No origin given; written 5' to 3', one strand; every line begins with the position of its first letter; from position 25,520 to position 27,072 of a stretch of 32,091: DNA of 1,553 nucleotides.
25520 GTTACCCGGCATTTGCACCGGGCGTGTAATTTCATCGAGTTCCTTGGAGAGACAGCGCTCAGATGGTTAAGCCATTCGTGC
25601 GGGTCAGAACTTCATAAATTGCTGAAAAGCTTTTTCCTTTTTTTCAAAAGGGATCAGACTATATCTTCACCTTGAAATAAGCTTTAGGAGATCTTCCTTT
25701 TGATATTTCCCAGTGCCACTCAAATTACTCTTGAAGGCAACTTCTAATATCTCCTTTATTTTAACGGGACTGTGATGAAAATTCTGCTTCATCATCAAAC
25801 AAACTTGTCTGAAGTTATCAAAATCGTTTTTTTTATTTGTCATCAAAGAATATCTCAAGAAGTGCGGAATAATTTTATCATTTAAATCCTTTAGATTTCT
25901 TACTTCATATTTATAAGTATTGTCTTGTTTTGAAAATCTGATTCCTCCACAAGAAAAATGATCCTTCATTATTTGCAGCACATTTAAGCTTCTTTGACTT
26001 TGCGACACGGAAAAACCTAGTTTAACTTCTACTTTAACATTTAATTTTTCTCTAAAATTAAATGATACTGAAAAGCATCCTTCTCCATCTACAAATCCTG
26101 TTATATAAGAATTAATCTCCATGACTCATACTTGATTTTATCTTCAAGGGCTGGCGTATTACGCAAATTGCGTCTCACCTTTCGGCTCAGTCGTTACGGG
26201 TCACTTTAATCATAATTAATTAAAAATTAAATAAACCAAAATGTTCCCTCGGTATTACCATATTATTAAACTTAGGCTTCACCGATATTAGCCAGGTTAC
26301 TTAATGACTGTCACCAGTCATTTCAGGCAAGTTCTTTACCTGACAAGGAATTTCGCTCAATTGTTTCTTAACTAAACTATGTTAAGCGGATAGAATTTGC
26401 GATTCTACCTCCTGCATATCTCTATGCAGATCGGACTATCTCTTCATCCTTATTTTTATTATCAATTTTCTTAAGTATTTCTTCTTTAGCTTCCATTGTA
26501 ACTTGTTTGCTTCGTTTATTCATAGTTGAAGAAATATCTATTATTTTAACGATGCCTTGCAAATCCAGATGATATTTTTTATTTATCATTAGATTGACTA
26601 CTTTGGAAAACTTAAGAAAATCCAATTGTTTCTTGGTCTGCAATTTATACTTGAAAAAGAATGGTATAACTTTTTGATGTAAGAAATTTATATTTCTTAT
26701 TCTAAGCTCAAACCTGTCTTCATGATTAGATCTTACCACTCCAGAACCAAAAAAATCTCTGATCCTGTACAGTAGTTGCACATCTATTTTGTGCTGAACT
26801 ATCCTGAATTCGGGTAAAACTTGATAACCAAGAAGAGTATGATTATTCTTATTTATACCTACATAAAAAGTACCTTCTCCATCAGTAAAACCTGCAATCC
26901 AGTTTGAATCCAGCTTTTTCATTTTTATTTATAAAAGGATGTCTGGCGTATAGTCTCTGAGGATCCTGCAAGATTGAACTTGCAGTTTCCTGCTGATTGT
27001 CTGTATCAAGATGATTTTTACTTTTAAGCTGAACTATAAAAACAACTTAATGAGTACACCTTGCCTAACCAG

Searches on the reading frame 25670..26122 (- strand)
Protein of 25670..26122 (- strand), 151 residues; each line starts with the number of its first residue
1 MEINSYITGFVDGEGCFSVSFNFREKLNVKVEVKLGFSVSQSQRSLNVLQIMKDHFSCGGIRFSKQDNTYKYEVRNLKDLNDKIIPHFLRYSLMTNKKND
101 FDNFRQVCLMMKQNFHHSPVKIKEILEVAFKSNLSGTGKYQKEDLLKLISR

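Call 63: search_protein_families(library=pfam, proteins=[window:25670-26122:-], max_evalue=0.001)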
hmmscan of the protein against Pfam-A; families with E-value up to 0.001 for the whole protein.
window:25670-26122:- (151 aa): 1 family
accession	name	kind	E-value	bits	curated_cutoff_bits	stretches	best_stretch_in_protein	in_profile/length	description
PF00961.24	LAGLIDADG_1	-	6.7e-25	88.4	23.1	1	7-108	1-102/102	LAGLIDADG endonuclease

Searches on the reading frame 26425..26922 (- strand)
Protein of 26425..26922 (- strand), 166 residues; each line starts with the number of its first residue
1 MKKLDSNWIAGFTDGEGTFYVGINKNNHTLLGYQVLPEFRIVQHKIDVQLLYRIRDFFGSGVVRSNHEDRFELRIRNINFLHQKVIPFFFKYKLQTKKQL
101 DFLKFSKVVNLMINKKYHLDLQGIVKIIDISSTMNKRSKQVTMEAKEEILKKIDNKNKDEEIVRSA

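Call 63: search_protein_families(library=pfam, proteins=[window:26425-26922:-], max_evalue=0.001)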
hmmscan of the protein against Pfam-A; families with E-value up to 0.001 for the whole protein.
window:26425-26922:- (166 aa): 1 family
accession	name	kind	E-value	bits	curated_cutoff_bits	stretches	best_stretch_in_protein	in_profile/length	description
PF00961.24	LAGLIDADG_1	-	6.2e-26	91.7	23.1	1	9-109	1-102/102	LAGLIDADG endonuclease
